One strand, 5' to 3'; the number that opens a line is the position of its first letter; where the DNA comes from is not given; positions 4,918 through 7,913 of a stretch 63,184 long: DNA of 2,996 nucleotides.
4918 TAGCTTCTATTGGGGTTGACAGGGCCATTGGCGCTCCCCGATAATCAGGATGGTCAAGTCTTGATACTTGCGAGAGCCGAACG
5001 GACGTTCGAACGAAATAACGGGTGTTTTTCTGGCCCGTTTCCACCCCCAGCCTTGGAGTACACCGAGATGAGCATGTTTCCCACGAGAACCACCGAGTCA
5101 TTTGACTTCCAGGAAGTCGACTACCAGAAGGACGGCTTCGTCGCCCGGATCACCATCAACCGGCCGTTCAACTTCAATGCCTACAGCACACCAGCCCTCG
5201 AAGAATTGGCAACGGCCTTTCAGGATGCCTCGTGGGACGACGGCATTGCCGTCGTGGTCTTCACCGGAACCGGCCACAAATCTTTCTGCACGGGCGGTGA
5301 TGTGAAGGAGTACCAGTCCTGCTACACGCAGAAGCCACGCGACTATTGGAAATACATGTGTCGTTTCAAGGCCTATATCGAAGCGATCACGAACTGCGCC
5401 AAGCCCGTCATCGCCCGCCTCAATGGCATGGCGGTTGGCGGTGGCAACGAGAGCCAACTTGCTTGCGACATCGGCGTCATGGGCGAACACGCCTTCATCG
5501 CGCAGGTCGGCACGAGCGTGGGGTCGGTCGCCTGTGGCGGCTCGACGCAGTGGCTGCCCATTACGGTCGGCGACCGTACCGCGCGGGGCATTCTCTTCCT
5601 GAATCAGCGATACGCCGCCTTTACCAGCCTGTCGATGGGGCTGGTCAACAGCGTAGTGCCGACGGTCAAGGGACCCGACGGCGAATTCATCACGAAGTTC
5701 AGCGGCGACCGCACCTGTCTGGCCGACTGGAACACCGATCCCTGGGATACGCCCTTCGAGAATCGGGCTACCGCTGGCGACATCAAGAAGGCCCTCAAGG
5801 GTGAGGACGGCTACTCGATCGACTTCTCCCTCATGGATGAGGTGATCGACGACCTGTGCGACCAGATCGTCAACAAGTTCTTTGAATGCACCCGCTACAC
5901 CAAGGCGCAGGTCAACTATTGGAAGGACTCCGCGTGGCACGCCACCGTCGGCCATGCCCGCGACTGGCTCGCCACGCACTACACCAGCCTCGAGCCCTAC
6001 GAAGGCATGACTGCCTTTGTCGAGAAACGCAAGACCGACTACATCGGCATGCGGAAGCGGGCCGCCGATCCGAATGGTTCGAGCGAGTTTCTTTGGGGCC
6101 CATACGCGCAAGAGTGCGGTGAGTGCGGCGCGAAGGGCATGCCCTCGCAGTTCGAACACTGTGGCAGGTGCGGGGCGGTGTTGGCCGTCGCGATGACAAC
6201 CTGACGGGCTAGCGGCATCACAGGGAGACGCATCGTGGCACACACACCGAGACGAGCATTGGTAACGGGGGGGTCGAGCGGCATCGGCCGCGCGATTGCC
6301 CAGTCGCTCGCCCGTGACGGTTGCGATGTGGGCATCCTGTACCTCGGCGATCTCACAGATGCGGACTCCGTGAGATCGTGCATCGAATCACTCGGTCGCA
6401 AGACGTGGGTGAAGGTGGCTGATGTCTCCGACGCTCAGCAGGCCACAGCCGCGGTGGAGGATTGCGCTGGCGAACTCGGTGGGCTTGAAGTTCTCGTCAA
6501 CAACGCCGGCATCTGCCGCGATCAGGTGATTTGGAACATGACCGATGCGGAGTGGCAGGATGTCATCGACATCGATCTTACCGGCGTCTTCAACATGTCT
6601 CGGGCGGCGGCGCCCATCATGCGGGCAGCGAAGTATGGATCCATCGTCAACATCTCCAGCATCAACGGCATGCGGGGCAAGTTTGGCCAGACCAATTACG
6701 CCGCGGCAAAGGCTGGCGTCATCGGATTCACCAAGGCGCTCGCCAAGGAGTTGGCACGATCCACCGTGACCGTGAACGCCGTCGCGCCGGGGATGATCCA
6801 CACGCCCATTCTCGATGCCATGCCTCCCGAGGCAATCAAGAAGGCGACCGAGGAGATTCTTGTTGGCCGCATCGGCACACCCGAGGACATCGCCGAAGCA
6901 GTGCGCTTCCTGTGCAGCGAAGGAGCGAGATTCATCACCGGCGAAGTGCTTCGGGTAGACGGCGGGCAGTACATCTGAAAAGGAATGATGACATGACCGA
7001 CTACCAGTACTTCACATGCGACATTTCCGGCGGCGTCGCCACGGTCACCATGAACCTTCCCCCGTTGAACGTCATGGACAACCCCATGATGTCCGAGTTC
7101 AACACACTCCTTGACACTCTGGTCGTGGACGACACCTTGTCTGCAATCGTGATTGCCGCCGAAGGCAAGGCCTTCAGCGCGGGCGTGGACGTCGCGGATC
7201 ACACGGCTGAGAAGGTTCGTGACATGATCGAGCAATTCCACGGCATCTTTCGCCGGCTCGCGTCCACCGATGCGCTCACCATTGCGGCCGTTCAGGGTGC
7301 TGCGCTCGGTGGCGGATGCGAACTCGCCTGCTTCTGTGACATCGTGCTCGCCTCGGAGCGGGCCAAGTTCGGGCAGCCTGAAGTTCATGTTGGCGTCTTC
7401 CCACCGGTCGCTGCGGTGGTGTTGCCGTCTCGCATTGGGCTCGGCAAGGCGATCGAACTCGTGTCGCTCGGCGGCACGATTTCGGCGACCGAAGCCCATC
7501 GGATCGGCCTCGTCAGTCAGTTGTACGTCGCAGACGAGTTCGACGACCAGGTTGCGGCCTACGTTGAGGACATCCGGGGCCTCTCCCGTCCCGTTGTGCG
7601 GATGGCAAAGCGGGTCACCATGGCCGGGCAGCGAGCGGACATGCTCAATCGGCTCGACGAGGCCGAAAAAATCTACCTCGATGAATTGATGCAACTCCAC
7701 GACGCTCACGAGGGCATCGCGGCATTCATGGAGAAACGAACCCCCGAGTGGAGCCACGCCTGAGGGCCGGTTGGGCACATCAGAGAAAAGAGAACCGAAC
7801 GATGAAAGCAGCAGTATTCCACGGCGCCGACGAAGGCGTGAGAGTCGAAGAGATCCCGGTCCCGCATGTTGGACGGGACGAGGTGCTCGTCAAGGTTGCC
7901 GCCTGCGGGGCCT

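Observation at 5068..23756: All-in-one, translationally coupled operon for anaerobic aromatic/alicyclic acyl-CoA degradation with non-canonical additions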

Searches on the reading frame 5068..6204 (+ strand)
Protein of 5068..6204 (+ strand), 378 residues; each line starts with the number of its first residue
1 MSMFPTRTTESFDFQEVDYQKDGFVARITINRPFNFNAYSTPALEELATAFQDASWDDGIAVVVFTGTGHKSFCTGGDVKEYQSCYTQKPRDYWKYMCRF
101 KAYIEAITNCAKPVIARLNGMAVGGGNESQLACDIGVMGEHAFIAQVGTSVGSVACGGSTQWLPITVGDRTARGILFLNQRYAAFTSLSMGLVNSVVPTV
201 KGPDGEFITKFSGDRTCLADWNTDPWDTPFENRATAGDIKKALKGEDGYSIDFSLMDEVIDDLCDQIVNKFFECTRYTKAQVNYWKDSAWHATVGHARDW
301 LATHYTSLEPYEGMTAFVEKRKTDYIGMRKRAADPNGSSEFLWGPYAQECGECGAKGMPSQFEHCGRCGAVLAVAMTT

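Call 5: search_protein_families(library=pfam, proteins=[window:5068-6204:+], max_evalue=0.001)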
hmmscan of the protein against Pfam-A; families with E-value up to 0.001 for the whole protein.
window:5068-6204:+ (378 aa): 2 families
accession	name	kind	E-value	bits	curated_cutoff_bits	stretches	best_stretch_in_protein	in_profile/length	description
PF00378.25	ECH_1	-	1e-41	143.4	27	1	24-199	5-176/251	Enoyl-CoA hydratase/isomerase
PF16113.10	ECH_2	-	5.3e-20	72.6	27.2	1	26-164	2-140/335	Enoyl-CoA hydratase/isomerase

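Call 7: search_protein_families(library=ncbifam, proteins=[window:5068-6204:+], max_evalue=0.00001)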
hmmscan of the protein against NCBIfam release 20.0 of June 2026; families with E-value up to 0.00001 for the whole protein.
window:5068-6204:+ (378 aa): 69 families (the best 25 are shown)
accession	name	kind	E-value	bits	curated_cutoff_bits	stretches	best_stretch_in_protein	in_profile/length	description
TIGR03200.1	dearomat_oah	equivalog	1.7e-61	208.3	464.45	1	24-333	37-346/360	6-oxocyclohex-1-ene-1-carbonyl-CoA hydratase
TIGR03210.1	badI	equivalog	2.9e-44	151.3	467.6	1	14-199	1-182/256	2-ketocyclohexanecarboxyl-CoA hydrolase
NF005637.0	PRK07396.1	equivalog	1.1e-43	149.6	380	1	11-199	9-195/273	1,4-dihydroxy-2-naphthoyl-CoA synthase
TIGR01929.1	menB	equivalog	1.2e-41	143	342.7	1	14-199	1-185/259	1,4-dihydroxy-2-naphthoyl-CoA synthase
NF004475.0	PRK05809.1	subfamily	1.7e-37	129.4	394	1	13-198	2-184/260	short-chain-enoyl-CoA hydratase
NF042430.2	EnCoAhydt_DpgD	equivalog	6.6e-36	124.1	400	1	19-199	1-183/258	enoyl-CoA-hydratase DpgD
NF006566.0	PRK09076.1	subfamily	1.4e-35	123.2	286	1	15-199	5-185/260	enoyl-CoA hydratase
NF005802.0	PRK07657.1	equivalog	1.7e-35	122.8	363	1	17-200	7-186/260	enoyl-CoA hydratase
NF004840.0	PRK06190.1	equivalog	3.5e-32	112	253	1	18-199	7-184/260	enoyl-CoA hydratase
NF051848.1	EnCoAHydtEchA19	equivalog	3.3e-31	108.8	400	1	20-199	5-183/258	enoyl-CoA hydratase EchA19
NF006007.0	PRK08138.1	subfamily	1.1e-30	106.9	355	1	17-197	11-184/261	enoyl-CoA hydratase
NF004796.0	PRK06144.1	subfamily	1.5e-30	106.6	272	1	15-199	8-191/262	enoyl-CoA hydratase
NF006109.0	PRK08260.1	subfamily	6e-30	104.5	320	1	13-198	2-200/296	enoyl-CoA hydratase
NF005803.0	PRK07658.1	equivalog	8.7e-30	104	313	1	17-198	4-181/257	enoyl-CoA hydratase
NF046063.1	oxepin_alt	equivalog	4.3e-29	101.7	300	1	18-199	3-183/254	oxepin-CoA hydrolase, alternative type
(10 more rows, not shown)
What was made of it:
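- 5068..6204 (+): G1: Oah/BamA-like ring-cleaving crotonase (378 aa) with a C-terminal CxxC...CxxC zinc-ribbon tail. TIGR03200 (Oah) is the best hit at 208 bits, but the cut-off is 464; BadI scores 151 and MenB 143-150 (call 7).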

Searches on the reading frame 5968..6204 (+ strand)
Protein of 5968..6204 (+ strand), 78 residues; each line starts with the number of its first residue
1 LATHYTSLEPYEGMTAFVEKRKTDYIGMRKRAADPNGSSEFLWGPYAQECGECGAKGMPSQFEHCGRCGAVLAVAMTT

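Call 42: search_protein_families(library=pfam, proteins=[window:5968-6204:+], max_evalue=10)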
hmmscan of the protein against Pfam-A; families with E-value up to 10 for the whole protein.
window:5968-6204:+ (78 aa): 7 families
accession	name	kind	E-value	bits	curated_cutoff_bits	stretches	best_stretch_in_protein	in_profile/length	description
PF12773.13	DZR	-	0.016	15.8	27.3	1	49-69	26-45/45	Double zinc ribbon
PF23455.1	DUF7129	-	0.03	14.5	30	1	48-70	12-35/45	Domain of unknown function (DUF7129)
PF17032.10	Zn_ribbon_15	-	0.051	14.8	28.9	1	39-69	51-73/73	zinc-ribbon family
PF24071.1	Phage_zn_bind_3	-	0.064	13.5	27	1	49-70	2-23/46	Phage FDXHR zinc binding domain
PF18547.6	HalOD2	-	0.25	11.7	27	1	64-75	33-44/52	Halobacterial output domain 2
PF19750.4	DUF6237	-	0.99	10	25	0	34-56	4-26/90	Family of unknown function (DUF6237)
PF13240.11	Zn_Ribbon_1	-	1.4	9.2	25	1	46-56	12-22/23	zinc-ribbon domain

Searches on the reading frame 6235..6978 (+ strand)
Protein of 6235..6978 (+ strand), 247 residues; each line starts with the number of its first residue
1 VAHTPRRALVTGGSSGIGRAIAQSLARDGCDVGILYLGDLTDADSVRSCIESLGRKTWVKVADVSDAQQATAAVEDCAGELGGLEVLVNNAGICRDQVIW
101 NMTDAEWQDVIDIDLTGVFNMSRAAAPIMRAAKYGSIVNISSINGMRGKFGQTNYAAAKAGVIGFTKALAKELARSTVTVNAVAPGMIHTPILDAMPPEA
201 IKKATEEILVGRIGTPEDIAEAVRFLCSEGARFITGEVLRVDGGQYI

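Call 5: search_protein_families(library=pfam, proteins=[window:6235-6978:+], max_evalue=0.001)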
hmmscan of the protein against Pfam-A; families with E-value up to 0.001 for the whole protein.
window:6235-6978:+ (247 aa): 4 families
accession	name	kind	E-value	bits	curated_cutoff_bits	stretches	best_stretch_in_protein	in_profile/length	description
PF13561.12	adh_short_C2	-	4e-66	223.4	27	1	15-244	6-234/236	Enoyl-(Acyl carrier protein) reductase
PF00106.31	adh_short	-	2.4e-57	194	26.6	1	8-195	3-189/195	short chain dehydrogenase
PF08659.16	KR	-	1.4e-21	77.6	22.6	1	9-183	4-173/180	KR domain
PF23441.1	SDR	-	4.7e-06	26.6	27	1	8-246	10-256/258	SDR-like rossmann domain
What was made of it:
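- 6235..6978 (+): G2: SDR of the FabG/PhaB type (247 aa). Its presumed role is 3-hydroxyacyl-CoA dehydrogenase, for example on 3-hydroxypimelyl-CoA. Pfam finds adh_short_C2 (call 5).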

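Call 7: search_protein_families(library=ncbifam, proteins=[window:6235-6978:+], max_evalue=0.00001)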
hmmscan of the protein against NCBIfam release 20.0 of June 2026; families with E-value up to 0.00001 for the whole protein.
window:6235-6978:+ (247 aa): 231 families (the best 25 are shown)
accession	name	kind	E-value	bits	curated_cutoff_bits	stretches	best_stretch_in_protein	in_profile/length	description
TIGR01830.1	3oxo_ACP_reduc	equivalog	3.9e-84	282.1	297.75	1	8-244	1-237/239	3-oxoacyl-[acyl-carrier-protein] reductase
NF004198.0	PRK05653.1-3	equivalog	1.1e-82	277.2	296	1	3-247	5-248/248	3-oxoacyl-ACP reductase FabG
TIGR01829.1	AcAcCoA_reduct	subfamily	4.4e-80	268.8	302.1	1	7-247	2-242/242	acetoacetyl-CoA reductase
NF009464.0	PRK12824.1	subfamily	1.9e-78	263.5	269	1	6-247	3-244/245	3-oxoacyl-ACP reductase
NF009466.0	PRK12826.1-2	subfamily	1.4e-77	260.5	222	1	6-246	4-245/248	3-oxoacyl-ACP reductase FabG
NF004197.0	PRK05653.1-1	equivalog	3.6e-76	256.1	332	1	6-246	8-247/249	3-oxoacyl-ACP reductase FabG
NF004200.0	PRK05653.1-5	equivalog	1.2e-68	231.2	273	1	6-244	3-240/242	3-oxoacyl-ACP reductase FabG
NF004199.0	PRK05653.1-4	equivalog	3.1e-67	226.7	301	1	2-246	2-246/247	3-oxoacyl-ACP reductase FabG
NF053542.1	FlxB_rubin_SDR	equivalog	1.5e-66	224.5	340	1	7-244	2-238/239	flexirubin biosynthesis SDR family reductase FlxB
NF005559.1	PRK07231.1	subfamily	3.3e-64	216.8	215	1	6-246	5-248/249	glucose 1-dehydrogenase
NF009384.0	PRK12743.1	equivalog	4.8e-64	216.1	264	1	4-244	5-246/258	SDR family oxidoreductase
NF009546.0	PRK12935.1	equivalog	4.9e-63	213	418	1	7-247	8-247/247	acetoacetyl-CoA reductase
NF052558.1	MBtsdlDhBudC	equivalog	1.5e-61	208.1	270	1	7-245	5-241/250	meso-2,3-butanediol dehydrogenase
NF047420.2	EF_P_mod_YmfI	equivalog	1.1e-60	205.3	238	1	8-245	2-235/236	elongation factor P 5-aminopentanone reductase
NF009468.0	PRK12826.1-4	equivalog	1.4e-59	201.8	318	1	6-246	8-248/256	SDR family oxidoreductase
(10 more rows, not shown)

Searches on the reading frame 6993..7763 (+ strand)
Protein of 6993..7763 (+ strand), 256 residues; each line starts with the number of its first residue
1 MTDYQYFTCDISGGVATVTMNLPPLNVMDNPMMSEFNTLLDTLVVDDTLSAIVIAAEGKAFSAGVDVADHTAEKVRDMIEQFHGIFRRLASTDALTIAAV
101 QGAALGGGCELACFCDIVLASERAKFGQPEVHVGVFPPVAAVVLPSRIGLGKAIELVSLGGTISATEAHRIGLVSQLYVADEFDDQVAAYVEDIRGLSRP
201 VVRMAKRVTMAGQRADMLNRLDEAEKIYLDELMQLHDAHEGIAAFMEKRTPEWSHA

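Call 5: search_protein_families(library=pfam, proteins=[window:6993-7763:+], max_evalue=0.001)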
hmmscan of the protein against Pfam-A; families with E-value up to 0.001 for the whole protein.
window:6993-7763:+ (256 aa): 2 families
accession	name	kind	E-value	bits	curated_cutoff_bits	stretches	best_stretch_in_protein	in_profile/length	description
PF00378.25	ECH_1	-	1.3e-49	169.2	27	1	11-254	2-249/251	Enoyl-CoA hydratase/isomerase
PF16113.10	ECH_2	-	1.3e-22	81.3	27.2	1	17-184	3-178/335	Enoyl-CoA hydratase/isomerase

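Call 7: search_protein_families(library=ncbifam, proteins=[window:6993-7763:+], max_evalue=0.00001)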
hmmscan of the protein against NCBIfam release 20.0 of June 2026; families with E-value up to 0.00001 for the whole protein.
window:6993-7763:+ (256 aa): 72 families (the best 25 are shown)
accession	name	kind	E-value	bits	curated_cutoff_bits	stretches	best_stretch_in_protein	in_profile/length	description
NF004517.0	PRK05862.1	equivalog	8.8e-50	169.6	396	1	4-255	3-256/257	enoyl-CoA hydratase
TIGR03189.1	dienoyl_CoA_hyt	equivalog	1.4e-46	158.9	292.5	1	16-254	12-249/251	cyclohexa-1,5-dienecarbonyl-CoA hydratase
NF005803.0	PRK07658.1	equivalog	2.6e-46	158.1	313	1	6-254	3-255/257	enoyl-CoA hydratase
NF004475.0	PRK05809.1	subfamily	6.6e-45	153.6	394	1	5-252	4-256/260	short-chain-enoyl-CoA hydratase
NF006008.0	PRK08139.1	equivalog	1.1e-44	153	313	1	7-255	13-265/266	enoyl-CoA hydratase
NF051848.1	EnCoAHydtEchA19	equivalog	6.6e-44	150.4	400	1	12-254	7-256/258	enoyl-CoA hydratase EchA19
NF006566.0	PRK09076.1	subfamily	2.3e-43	148.6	286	1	5-255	5-259/260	enoyl-CoA hydratase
NF006007.0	PRK08138.1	subfamily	3.6e-42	144.5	355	1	13-253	16-258/261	enoyl-CoA hydratase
NF007239.0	PRK09674.1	equivalog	5.2e-39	134.3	371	1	12-254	11-255/257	2,3-dehydroadipyl-CoA hydratase PaaF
NF006699.0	PRK09245.1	subfamily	4.9e-37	127.6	354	1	9-254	7-264/266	crotonase/enoyl-CoA hydratase family protein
NF042430.2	EnCoAhydt_DpgD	equivalog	3.5e-36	125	400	1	13-254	5-256/258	enoyl-CoA-hydratase DpgD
NF006100.0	PRK08252.1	subfamily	4.8e-36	124.6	282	1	9-254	7-252/254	crotonase/enoyl-CoA hydratase family protein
NF005073.0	PRK06495.1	subfamily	2.7e-34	118.6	296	1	5-253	4-254/257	enoyl-CoA hydratase/isomerase family protein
NF004840.0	PRK06190.1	equivalog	1.5e-33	116.5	253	1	10-230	9-234/260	enoyl-CoA hydratase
TIGR02280.1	PaaB1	equivalog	6.3e-33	114.4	345.15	1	10-253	4-253/256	2-(1,2-epoxy-1,2-dihydrophenyl)acetyl-CoA isomerase PaaG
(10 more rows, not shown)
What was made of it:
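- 6993..7763 (+): G3: 256-aa enoyl-CoA hydratase, the candidate dienoyl-CoA hydratase (Dch-like). TIGR03189 (Dch) scores 158.9 bits against a cut-off of 292.5, on a par with a generic ECH model at 169.6 bits (call 7).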
